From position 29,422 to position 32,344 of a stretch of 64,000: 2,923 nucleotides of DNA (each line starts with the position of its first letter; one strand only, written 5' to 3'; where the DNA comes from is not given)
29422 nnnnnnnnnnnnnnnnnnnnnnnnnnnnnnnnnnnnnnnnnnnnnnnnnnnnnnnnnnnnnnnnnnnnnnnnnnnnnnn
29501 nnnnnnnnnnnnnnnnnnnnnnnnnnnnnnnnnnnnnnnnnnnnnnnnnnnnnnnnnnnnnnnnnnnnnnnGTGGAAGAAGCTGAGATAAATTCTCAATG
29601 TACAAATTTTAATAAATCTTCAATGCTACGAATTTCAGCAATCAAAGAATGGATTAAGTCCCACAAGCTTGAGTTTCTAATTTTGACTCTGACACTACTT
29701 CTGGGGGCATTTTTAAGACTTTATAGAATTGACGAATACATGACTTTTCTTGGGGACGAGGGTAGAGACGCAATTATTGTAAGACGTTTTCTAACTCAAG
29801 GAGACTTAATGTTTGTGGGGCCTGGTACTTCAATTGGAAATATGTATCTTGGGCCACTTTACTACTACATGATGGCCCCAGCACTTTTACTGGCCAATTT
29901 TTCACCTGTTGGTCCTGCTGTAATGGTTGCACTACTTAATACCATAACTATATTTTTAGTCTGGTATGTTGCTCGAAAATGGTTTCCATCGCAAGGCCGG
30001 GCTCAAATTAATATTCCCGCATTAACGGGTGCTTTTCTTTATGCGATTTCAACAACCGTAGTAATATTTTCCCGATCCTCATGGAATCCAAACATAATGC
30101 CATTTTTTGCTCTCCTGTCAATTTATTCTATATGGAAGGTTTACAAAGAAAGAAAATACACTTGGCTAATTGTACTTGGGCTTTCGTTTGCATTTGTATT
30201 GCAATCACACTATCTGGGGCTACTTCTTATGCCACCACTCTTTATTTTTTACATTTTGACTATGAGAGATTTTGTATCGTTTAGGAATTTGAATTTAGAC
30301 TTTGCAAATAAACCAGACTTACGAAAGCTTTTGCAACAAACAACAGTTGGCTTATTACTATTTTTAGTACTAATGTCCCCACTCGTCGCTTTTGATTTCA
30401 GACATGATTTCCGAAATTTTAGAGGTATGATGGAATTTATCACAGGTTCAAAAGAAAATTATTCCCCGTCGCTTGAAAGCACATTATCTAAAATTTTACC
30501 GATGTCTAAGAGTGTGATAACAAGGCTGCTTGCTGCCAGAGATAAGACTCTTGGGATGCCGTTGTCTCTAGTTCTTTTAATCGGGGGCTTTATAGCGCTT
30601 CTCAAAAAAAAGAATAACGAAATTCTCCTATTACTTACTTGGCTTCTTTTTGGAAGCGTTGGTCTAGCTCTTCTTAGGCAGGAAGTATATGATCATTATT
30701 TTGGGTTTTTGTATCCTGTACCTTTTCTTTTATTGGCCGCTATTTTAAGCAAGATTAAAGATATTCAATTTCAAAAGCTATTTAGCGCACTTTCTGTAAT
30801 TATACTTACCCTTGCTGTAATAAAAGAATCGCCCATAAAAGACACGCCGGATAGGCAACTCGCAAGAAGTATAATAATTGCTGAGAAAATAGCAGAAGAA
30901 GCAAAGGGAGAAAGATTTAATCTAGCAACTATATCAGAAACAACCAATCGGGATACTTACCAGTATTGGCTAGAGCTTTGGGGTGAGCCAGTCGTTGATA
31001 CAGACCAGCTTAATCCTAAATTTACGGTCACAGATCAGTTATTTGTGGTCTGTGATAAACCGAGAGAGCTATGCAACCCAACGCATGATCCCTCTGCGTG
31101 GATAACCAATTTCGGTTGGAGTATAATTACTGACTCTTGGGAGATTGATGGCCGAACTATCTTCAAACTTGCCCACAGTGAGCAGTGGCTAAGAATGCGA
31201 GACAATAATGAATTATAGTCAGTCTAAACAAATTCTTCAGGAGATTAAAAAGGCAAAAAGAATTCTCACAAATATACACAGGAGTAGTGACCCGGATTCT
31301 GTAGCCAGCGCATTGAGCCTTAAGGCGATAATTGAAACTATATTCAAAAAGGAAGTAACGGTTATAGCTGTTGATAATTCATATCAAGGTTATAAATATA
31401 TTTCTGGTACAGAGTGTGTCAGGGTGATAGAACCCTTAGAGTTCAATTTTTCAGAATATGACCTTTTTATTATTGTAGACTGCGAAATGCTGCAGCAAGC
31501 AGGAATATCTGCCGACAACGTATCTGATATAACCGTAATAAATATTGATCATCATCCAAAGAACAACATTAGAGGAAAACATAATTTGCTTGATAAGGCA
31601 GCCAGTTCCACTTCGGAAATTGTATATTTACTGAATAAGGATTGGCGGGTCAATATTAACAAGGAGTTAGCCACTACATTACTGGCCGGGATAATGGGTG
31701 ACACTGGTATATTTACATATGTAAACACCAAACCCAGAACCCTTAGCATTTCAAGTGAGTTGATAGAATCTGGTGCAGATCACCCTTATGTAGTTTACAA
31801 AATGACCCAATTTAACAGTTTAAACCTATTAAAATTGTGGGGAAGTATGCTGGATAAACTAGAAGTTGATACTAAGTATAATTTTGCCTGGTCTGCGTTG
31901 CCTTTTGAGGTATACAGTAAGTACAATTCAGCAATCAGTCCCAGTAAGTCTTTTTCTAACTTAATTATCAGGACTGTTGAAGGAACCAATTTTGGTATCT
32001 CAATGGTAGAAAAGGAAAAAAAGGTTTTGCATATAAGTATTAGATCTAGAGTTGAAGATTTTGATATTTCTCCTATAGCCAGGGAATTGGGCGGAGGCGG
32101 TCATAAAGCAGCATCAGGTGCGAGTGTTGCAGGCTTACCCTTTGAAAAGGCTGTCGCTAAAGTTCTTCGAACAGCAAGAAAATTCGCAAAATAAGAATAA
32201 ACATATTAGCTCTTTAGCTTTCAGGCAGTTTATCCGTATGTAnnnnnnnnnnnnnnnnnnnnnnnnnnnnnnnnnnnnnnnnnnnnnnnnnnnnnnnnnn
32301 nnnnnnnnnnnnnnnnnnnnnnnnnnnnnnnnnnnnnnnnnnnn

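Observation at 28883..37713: Repeated Gtr-like modules: DPM1-like GT2 immediately upstream of an ArnT/PMT-like GT-C (three times), plus a GtrB-GtrA fusion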

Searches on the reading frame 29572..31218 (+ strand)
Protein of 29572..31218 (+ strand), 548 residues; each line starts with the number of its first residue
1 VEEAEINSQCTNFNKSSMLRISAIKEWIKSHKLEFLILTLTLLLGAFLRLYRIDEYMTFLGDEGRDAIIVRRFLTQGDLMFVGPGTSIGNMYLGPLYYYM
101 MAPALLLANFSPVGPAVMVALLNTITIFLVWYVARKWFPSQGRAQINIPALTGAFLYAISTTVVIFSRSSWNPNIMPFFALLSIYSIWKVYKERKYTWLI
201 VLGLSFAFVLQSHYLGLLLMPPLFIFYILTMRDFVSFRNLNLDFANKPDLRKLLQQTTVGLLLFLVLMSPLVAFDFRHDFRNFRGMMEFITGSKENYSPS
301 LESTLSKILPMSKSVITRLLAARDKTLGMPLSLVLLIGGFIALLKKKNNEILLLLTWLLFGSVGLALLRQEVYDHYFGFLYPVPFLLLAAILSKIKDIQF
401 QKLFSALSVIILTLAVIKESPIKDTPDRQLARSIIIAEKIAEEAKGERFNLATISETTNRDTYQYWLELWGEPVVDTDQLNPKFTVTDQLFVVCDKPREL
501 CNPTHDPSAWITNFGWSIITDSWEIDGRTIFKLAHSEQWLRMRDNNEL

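Call 5: search_protein_families(library=pfam, proteins=[window:29572-31218:+], max_evalue=0.01)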
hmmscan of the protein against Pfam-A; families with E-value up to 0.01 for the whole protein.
window:29572-31218:+ (548 aa): 1 family
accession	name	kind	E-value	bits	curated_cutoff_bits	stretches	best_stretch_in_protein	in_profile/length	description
PF13231.12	PMT_2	-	9.3e-09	36.1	26.1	1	95-230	4-132/160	Dolichyl-phosphate-mannose-protein mannosyltransferase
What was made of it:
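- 29572..31218 (+): GT-Ca: ArnT-like GT-C transferase, partner of GT2a. NCBI starts the gene at 29623. PMT_2 at 36 bits (call 5).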

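Call 11: search_protein_families(library=ncbifam, proteins=[window:29572-31218:+], max_evalue=0.001)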
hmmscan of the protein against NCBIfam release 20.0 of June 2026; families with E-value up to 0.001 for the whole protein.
window:29572-31218:+ (548 aa): 1 family
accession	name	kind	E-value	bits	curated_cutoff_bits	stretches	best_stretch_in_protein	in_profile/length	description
TIGR03663.1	TIGR03663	subfamily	3e-05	23.2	126.25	1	39-230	5-183/435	flippase activity-associated protein Agl23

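Call 51: find_homologous_proteins(query=window:29572-31215:+, max_evalue=1e-10)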
Query window:29572-31215:+ (548 aa): 3621 proteins with E <= 1e-10 among 8000 candidates; the best 120 are listed.
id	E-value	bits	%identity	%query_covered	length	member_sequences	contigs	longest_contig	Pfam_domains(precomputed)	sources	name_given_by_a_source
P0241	0.0e+0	1185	100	97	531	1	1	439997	PF13231.13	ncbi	-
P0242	1.2e-188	646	58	95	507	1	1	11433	PF13231.13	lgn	-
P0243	2.9e-187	642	57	95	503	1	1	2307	PF13231.13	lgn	-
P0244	2.3e-185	636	57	96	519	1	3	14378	PF13231.13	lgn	-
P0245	1.4e-183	630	57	94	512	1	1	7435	PF02366.25,PF13231.13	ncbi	-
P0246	9.8e-180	617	57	97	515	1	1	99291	PF13231.13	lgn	-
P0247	1.5e-177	610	54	96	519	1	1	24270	PF13231.13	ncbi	-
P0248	8.5e-169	581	52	95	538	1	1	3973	PF13231.13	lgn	-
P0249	9.2e-168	578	53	94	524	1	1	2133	PF13231.13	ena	-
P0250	1.2e-167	577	52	94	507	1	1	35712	PF02366.25,PF13231.13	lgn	-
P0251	1.8e-167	577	53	92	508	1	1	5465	PF13231.13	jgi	-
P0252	4.2e-167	575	55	94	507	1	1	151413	PF02366.25,PF13231.13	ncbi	-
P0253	7.2e-167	575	53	92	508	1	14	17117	PF13231.13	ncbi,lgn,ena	-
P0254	7.3e-167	575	53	92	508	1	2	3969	PF13231.13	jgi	-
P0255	8.9e-167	574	52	93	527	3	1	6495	PF02366.25,PF13231.13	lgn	-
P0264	3.6e-162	559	53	93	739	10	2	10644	PF10111.15,PF00535.33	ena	-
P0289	5.9e-158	545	52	93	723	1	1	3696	PF10111.15,PF13641.13,PF02366.25,PF00535.33,PF13231.13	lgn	-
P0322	1.8e-154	534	52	90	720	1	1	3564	PF02366.25,PF00535.33,PF13231.13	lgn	-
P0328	7.2e-154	532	50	94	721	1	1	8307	PF10111.15,PF00535.33,PF13231.13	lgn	-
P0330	8.4e-154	531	50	94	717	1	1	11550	PF02366.25,PF00535.33,PF13231.13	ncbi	-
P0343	1.5e-152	527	50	92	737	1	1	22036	PF02366.25,PF00535.33,PF13231.13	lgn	-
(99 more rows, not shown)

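Call 64: predict_structure(alignment_id=A3)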
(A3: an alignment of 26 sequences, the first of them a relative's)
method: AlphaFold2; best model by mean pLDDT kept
length: 531 residues; sequences in the alignment: 26
mean_pLDDT: 87.1   pTM: 0.88
mean pLDDT of the five models: 87.1, 84.6, 84.1, 83.8, 83.3
residues with pLDDT >= 90: 299; 70-90: 177; 50-70: 46; < 50: 9
segments of 3 or more residues with pLDDT < 50: 67-71
pLDDT, mean of each block of 10 residues (from residue 1): 83 96 97 80 66 86 57 65 90 87 94 97 83 97 89 75 97 95 97 86 93 81 58 90 96 87 82 68 84 95 93 95 90 95 93 82 96 93 93 93 77 89 96 88 86 91 83 93 87 78 94 94 87 70
secondary structure, 60 per line:
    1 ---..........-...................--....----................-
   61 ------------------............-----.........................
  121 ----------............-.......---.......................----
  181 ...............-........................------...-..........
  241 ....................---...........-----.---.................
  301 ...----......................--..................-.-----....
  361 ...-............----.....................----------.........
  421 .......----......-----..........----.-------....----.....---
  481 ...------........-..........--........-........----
elements in order: H4-13 H15-33 H36-39 H44-59 H79-90 H96-120 H131-142 H144-150 H154-176 H181-195 H197-220 H231-260 H264-274 H284-303 H308-329 H332-349 H357-363 H365-376 H381-401 H412-427 E432-437 H443-452 H465-468 E473-477 H490-497 E499-508 E511-518 H520-527

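Call 69: fold_search(model_id=the predicted structure, library=pdb)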
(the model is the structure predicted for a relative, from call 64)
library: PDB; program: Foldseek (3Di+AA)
matches with E <= 10: 285; with E <= 0.001: 15
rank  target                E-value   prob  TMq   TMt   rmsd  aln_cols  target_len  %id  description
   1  5f15                  8.9e-08  1.00  0.57  0.56   8.7       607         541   13  Crystal Structure of ArnT from Cupriavidus metallidurans bound to Undecaprenyl phosphate (released 2016-02-17)
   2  5ezm                  1.4e-07  1.00  0.59  0.59   8.5       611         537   12  Crystal Structure of ArnT from Cupriavidus metallidurans in the apo state (released 2016-02-17)
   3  7e9s_A                1.8e-07  1.00  0.50  0.33  15.6       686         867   13  Archaeal oligosaccharyltransferase AglB from Archaeoglobus fulgidus in complex with an inhibitory peptide and a dolich (released 2021-09-08)
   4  6ftg_5                2.3e-06  1.00  0.52  0.44  13.4       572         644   13  Subtomogram average of OST-containing ribosome-translocon complexes from canine rough microsomal membranes (released 2018-03-21)
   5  3wak                  3.9e-06  1.00  0.49  0.32  15.5       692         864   12  Crystal structure of the Archaeoglobus fulgidus oligosaccharyltransferase (O29867_ARCFU) in the apo form (released 2013-10-30)
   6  9s6t_A                4.0e-06  1.00  0.58  0.63   7.0       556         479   12  Ternary cryo-EM structure of chicken ALG12 with Dol25-PP-GlcNAc2Man7, Dol25-P-Man, and Fab (released 2026-03-18)
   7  9n9j_I                4.4e-06  1.00  0.50  0.40  13.6       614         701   12  Structure of a GRP94 folding intermediate engaged with a CCDC134- and FKBP11-bound secretory translocon (released 2025-11-19)
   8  7oci_F                9.7e-06  1.00  0.52  0.45  10.2       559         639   12  Cryo-EM structure of yeast Ost6p containing oligosaccharyltransferase complex (released 2022-02-16)
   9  3rce_A                1.2e-05  1.00  0.48  0.39  10.0       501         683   11  Bacterial oligosaccharyltransferase PglB (released 2011-06-15)
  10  6gxc_A                1.2e-05  1.00  0.49  0.39  11.8       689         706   11  Bacterial oligosaccharyltransferase PglB in complex with an inhibitory peptide and a reactive lipid-linked oligosaccha (released 2018-11-14)
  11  5ogl_A                2.2e-05  1.00  0.49  0.38   9.1       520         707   12  Structure of bacterial oligosaccharyltransferase PglB in complex with an acceptor peptide and an lipid-linked oligosac (released 2017-10-25)
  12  8age_A                4.4e-05  1.00  0.51  0.43  10.3       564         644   12  Structure of yeast oligosaccharylransferase complex with acceptor peptide bound (released 2022-12-07)
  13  9i5k_A                8.2e-05  1.00  0.44  0.47  10.8       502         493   11  Structure of the Chaetomium thermophilum Pmt4 homodimer (C2 symmetry) (released 2025-12-24)
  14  7zlg_A                5.9e-04  1.00  0.51  0.43  11.0       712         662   11  Cryo-EM structure of C-mannosyltransferase CeDPY19, in complex with acceptor peptide and bound to CMT2-Fab and anti-Fa (released 2023-01-11)
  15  9s6s_A                7.3e-04  1.00  0.53  0.52   8.2       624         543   10  Ternary cryo-EM structure of human ALG9 with Dol25-PP-GlcNAc2Man6, Dol25-P-Man and Fab (released 2026-03-18)
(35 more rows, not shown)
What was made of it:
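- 29572..31218 (+): AF2 model pLDDT 87; best PDB matches are ArnT 5f15/5ezm, TM 0.57-0.59 (calls 64, 69).
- Pmt4 and Pmt1/2 are among the fold hits of 29572 (call 69). The PMT hits are weaker (call 69).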

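Call 83: find_encoding_contigs(protein=P0330, flank=6000, max_places=1)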
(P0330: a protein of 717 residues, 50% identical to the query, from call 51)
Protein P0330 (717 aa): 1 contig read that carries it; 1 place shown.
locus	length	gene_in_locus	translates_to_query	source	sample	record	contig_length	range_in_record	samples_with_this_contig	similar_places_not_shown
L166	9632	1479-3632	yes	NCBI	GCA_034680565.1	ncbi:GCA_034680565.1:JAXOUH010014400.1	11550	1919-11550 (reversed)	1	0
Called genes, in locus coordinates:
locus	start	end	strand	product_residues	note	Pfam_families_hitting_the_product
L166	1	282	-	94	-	?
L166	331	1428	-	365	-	-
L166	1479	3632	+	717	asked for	PF00535:Glycos_transf_2, PF02366:PMT (weak), PF13231:PMT_2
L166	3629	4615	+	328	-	PF01368:DHH, PF02272:DHHA1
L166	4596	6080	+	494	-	PF13231:PMT_2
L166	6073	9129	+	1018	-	PF13231:PMT_2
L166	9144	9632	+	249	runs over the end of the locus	PF00535:Glycos_transf_2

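Call 84: find_encoding_contigs(protein=P0343, flank=6000, max_places=1)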
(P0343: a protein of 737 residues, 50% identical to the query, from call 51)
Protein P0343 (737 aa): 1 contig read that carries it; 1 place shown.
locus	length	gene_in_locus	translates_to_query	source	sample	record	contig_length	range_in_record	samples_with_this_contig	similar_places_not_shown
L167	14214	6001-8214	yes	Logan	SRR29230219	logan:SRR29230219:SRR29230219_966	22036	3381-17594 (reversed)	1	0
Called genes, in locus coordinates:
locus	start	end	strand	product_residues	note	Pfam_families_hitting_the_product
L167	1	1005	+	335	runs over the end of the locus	PF01073:3Beta_HSD, PF01370:Epimerase, PF02719:Polysacc_synt_2, PF04321:RmlD_sub_bind, PF07993:NAD_binding_4, PF13460:NAD_binding_10, PF16363:GDP_Man_Dehyd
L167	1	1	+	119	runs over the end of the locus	PF00483:NTP_transferase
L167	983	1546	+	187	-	PF00908:dTDP_sugar_isom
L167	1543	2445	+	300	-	PF01370:Epimerase, PF04321:RmlD_sub_bind, PF16363:GDP_Man_Dehyd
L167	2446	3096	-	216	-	PF01746:tRNA_m1G_MT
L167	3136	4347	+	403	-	PF00535:Glycos_transf_2, PF04138:GtrA_DPMS_TM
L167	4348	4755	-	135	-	PF12172:zf-ChsH2, PF01796:OB_ChsH2_C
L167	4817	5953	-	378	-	-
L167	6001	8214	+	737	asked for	PF00535:Glycos_transf_2, PF02366:PMT (weak), PF13231:PMT_2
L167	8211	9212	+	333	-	PF01368:DHH, PF02272:DHHA1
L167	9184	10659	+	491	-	PF13231:PMT_2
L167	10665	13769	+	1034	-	PF10131:PTPS_related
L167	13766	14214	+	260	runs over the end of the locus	PF00535:Glycos_transf_2, PF10111:Glyco_tranf_2_2 (weak)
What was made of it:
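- One fusion, in L167, sits at the orthologous position of a locus that is syntenic gene for gene with the window (call 84).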

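Call 94: search_protein_representatives(protein=P0330)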
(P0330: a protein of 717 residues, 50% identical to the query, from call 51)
Query: 717 residues. Proteins with E-value up to 0.001 (for the whole library): 112819; up to 1e-10: 16654; up to 1e-30: 1205. The best 150 are listed.
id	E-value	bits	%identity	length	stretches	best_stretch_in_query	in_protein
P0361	9.2e-232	787.9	57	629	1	94-717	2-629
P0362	5.8e-176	603.5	42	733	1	7-717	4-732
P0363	9.2e-175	599.5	44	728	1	4-713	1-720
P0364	3.0e-145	501.9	53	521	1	238-717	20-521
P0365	5.5e-145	501.1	40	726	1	3-674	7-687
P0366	1.7e-143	496.1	41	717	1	3-686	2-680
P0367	7.0e-134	464.3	49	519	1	240-716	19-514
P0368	3.1e-132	458.9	38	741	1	7-715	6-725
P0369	2.6e-131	455.8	47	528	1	237-716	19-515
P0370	2.6e-126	439.3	38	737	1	12-693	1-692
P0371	3.5e-123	429.0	46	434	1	5-426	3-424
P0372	5.4e-123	428.4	36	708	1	13-713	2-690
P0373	1.1e-121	424.1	47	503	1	230-716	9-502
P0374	1.1e-120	420.8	46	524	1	213-716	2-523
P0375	1.4e-119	417.1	46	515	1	231-715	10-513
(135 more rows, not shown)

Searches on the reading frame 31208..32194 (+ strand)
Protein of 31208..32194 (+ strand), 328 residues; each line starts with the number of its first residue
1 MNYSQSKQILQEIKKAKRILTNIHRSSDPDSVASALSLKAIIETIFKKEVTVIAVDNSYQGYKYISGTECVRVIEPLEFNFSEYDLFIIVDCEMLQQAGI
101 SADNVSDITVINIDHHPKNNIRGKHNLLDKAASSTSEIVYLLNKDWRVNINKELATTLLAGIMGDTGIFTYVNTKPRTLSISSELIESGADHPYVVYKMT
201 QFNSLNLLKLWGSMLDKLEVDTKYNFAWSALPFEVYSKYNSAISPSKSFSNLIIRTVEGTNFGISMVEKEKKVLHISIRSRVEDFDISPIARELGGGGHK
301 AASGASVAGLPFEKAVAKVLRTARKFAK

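Call 5: search_protein_families(library=pfam, proteins=[window:31208-32194:+], max_evalue=0.01)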
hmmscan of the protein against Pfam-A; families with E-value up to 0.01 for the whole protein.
window:31208-32194:+ (328 aa): 2 families
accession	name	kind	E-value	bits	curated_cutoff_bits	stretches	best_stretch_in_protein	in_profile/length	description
PF01368.27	DHH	-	3.1e-17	63.4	28.1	1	19-162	2-125/125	DHH family, N-terminal domain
PF02272.25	DHHA1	-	5.1e-07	30.5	25.9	1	266-326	38-99/102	DHHA1 domain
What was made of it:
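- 31208..32194 (+): DHH/DHHA1 phosphoesterase (NrnA-like), translationally coupled to GT-Ca. Role in the system unknown. Pfam DHH plus DHHA1 (call 5).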

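Call 90: search_protein_families(library=ncbifam, proteins=[window:31208-32194:+], max_evalue=0.00001)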
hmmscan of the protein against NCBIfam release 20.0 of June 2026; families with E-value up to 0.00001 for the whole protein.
window:31208-32194:+ (328 aa): 6 families
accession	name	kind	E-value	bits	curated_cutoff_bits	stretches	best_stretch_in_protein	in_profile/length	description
NF053633.1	OlncasPapPhNrnA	equivalog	1.1e-31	110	350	1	2-309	2-300/317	bifunctional oligoribonuclease/PAP phosphatase NrnA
NF041569.1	A-tRNAntase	equivalog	2.8e-14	52.3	1440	1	79-312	60-290/880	A-adding tRNA nucleotidyltransferase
NF011445.0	PRK14869.2-1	equivalog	2.3e-10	39.5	483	1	87-223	309-444/548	putative manganese-dependent inorganic diphosphatase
NF003877.0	PRK05427.1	equivalog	8.5e-10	38.5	283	1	24-184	9-167/308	manganese-dependent inorganic pyrophosphatase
NF011443.0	PRK14869.1-5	equivalog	3.4e-07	29.1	335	1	88-170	309-391/546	putative manganese-dependent inorganic diphosphatase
NF011440.0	PRK14869.1-2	equivalog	1.7e-06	27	746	0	88-172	303-387/541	putative manganese-dependent inorganic diphosphatase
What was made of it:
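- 31208..32194 (+): NrnA model at 110 bits, below cutoff (call 90).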
